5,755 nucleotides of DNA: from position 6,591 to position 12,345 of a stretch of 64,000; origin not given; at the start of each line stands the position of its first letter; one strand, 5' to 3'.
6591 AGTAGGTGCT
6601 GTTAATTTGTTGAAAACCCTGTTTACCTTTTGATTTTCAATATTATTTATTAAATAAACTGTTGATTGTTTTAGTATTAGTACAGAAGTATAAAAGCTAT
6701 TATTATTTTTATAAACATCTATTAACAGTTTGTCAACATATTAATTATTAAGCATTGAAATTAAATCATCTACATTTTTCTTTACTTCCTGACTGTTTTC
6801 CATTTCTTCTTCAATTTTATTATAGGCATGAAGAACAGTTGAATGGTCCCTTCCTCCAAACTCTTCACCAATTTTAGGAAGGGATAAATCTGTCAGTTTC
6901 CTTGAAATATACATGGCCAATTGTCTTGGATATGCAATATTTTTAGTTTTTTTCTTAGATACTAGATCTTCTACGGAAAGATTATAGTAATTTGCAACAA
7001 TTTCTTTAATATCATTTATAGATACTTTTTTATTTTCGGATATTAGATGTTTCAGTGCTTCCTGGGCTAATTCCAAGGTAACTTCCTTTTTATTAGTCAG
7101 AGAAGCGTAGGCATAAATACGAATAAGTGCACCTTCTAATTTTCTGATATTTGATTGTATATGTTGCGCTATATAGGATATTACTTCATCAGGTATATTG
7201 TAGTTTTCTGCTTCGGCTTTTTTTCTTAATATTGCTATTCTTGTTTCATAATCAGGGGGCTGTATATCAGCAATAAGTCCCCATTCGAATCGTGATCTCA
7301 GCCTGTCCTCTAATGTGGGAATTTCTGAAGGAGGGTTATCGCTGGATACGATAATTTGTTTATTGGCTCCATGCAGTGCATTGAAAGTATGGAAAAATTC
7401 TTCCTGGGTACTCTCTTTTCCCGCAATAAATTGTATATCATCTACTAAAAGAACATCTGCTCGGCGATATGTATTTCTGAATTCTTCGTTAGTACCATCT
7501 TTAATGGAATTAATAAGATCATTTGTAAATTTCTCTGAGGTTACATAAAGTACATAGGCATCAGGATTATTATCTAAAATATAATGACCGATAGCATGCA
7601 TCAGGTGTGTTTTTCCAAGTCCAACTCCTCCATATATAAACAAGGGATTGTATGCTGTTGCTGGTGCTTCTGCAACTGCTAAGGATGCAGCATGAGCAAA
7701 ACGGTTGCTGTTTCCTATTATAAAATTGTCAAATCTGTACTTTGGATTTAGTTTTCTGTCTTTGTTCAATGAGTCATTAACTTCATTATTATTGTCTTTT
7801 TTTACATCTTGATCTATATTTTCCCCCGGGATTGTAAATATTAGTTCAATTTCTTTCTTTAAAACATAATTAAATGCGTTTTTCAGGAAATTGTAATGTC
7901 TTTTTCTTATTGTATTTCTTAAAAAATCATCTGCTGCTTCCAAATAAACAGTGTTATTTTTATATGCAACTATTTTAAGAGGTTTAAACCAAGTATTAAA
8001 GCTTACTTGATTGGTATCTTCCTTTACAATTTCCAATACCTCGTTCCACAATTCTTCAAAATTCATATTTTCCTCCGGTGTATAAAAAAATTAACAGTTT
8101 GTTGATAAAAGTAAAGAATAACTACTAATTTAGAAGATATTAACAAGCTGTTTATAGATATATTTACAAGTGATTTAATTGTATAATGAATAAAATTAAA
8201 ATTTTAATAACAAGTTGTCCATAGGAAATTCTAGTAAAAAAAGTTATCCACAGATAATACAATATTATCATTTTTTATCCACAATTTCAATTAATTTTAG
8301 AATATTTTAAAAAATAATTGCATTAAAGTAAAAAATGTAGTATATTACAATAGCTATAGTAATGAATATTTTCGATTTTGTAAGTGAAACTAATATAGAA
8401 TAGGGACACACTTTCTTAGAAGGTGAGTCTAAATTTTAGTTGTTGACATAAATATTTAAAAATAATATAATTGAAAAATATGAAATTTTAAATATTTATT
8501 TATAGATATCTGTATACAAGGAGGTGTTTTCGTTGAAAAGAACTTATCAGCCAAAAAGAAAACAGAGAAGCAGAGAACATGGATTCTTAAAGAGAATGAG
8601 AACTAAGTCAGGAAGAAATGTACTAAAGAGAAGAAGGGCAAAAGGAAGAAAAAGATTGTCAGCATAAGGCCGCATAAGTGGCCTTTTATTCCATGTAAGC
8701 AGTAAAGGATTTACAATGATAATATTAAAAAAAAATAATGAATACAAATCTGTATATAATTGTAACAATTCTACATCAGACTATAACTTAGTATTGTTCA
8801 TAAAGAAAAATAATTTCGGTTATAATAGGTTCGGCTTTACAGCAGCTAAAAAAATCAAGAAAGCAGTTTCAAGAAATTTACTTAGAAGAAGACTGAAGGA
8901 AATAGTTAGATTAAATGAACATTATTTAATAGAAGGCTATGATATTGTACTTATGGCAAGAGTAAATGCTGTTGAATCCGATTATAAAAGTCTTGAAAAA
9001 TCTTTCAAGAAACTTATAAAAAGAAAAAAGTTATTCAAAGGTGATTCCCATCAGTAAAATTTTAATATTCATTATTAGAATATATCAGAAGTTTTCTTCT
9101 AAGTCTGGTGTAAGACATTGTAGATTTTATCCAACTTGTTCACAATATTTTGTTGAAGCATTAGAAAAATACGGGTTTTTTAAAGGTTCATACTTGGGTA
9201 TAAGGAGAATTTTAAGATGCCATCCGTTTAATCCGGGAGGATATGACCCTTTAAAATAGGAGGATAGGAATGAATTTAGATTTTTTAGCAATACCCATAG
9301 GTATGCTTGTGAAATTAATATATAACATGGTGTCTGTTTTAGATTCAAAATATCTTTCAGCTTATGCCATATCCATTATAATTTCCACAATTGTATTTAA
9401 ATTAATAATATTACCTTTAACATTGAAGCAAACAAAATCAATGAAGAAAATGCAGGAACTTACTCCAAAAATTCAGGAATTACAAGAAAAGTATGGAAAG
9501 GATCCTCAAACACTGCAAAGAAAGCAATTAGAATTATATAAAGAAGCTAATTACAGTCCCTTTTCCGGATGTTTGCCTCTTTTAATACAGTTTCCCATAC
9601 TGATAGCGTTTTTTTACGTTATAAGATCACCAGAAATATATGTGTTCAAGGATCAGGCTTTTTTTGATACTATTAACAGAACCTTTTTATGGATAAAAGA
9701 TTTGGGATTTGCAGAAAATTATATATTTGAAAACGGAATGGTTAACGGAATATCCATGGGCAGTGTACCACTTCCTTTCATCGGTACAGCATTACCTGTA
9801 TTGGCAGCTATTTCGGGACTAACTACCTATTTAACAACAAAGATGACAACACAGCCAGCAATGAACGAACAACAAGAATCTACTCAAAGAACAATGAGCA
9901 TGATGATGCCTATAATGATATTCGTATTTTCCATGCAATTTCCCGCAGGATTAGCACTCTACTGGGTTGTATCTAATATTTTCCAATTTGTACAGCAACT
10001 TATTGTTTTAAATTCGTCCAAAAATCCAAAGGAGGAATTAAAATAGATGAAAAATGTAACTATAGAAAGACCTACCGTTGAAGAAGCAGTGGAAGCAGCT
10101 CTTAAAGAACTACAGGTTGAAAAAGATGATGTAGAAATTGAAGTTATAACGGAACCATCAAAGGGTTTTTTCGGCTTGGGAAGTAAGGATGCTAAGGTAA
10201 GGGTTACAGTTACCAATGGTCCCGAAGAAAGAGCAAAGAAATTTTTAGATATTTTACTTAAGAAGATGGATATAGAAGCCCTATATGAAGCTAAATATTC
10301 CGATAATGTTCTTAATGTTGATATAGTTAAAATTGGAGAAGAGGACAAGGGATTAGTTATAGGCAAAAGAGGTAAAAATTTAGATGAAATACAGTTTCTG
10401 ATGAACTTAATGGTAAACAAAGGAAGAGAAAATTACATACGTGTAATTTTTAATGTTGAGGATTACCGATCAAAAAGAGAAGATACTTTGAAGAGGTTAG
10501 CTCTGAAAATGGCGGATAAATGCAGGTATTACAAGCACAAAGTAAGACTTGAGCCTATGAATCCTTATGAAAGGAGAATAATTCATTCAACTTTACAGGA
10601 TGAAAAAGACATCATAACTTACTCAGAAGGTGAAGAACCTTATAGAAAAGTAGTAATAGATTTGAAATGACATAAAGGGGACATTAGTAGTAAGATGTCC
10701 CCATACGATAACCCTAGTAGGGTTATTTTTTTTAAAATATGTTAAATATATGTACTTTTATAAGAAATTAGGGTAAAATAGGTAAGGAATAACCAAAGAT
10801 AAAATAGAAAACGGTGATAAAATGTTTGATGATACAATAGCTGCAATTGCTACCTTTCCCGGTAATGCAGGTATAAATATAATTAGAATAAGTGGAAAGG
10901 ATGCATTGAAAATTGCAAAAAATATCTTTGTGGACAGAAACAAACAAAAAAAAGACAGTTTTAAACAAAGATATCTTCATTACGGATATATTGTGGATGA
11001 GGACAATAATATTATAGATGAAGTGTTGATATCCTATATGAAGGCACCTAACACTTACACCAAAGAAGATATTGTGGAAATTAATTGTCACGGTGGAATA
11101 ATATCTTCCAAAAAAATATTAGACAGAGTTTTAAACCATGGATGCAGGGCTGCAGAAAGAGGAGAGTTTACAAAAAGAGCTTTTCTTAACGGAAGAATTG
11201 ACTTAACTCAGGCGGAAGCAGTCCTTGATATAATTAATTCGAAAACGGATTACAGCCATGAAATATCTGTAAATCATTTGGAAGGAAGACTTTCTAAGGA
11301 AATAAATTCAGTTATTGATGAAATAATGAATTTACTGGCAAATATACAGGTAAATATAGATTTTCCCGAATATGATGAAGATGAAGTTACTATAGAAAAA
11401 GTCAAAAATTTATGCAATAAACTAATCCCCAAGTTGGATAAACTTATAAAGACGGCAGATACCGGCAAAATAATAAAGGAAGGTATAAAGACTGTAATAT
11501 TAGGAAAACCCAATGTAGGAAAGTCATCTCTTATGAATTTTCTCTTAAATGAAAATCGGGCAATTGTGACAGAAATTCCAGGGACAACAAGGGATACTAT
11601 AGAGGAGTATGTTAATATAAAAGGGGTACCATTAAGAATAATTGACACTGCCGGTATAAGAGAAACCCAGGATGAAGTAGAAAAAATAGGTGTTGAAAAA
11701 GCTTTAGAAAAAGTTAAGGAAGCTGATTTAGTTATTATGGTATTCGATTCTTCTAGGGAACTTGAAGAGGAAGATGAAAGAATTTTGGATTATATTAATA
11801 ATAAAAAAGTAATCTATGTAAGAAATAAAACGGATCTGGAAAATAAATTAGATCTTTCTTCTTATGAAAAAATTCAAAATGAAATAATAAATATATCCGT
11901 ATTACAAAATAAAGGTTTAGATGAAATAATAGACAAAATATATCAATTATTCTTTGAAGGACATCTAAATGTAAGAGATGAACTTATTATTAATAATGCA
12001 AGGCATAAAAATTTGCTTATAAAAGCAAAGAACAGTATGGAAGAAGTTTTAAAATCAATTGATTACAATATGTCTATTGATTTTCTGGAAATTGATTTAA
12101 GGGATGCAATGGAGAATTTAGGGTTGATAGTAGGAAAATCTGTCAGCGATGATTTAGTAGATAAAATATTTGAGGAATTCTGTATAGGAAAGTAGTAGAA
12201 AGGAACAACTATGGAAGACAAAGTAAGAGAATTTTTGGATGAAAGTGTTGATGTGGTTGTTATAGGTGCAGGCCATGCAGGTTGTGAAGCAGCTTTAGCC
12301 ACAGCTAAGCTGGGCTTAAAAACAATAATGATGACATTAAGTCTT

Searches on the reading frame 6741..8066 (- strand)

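Call 62: search_protein_families(library=ncbifam, proteins=[window:6741-8066:-], max_evalue=1e-20)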
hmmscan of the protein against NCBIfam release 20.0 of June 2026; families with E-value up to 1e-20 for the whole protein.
window:6741-8066:- (441 aa): 4 families
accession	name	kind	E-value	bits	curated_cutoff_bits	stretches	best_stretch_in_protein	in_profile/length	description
TIGR00362.1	DnaA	equivalog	1e-176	588.3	343.9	1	7-439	1-437/437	chromosomal replication initiator protein DnaA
NF001154.0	PRK00149.3-3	equivalog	6.7e-106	355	410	1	12-440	17-459/462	chromosomal replication initiator protein DnaA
NF009087.0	PRK12422.1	equivalog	3.7e-83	280.2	657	1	7-440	4-444/455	chromosomal replication initiator protein DnaA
TIGR03420.1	DnaA_homol_Hda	equivalog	7.3e-36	123.8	194.8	1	106-339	8-226/226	DnaA regulatory inactivator Hda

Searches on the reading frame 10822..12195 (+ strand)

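Call 62: search_protein_families(library=ncbifam, proteins=[window:10822-12195:+], max_evalue=1e-20)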
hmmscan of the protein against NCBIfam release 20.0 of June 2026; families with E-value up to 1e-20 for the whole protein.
window:10822-12195:+ (457 aa): 8 families
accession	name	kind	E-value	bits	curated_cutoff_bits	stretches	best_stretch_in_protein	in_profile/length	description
TIGR00450.1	mnmE_trmE_thdF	equivalog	6.1e-133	444.1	252.6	1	10-457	1-446/446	tRNA uridine-5-carboxymethylaminomethyl(34) synthesis GTPase MnmE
NF003661.0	PRK05291.1-3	equivalog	6.1e-120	401.6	380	1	3-457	3-448/448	tRNA uridine-5-carboxymethylaminomethyl(34) synthesis GTPase MnmE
TIGR03594.1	GTPase_EngA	equivalog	9e-39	133.7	306.7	1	192-379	147-348/432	ribosome biogenesis GTPase Der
TIGR03918.1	GTP_HydF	equivalog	4.7e-28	98.1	325.55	1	223-378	9-168/392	[FeFe] hydrogenase H-cluster maturation GTPase HydF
NF000908.1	PRK00089.1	equivalog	5.5e-28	98.1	237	1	225-382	7-172/291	GTPase Era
TIGR00231.1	small_GTP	domain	1.2e-25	90.2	42.5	1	221-373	3-162/164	GTP-binding protein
NF002828.0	PRK03003.1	equivalog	1.7e-23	82.9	631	1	206-341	198-338/477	ribosome biogenesis GTPase Der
NF007071.0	PRK09518.1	equivalog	5.5e-23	81.4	953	1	205-349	428-577/706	bifunctional cytidylate kinase/GTPase Der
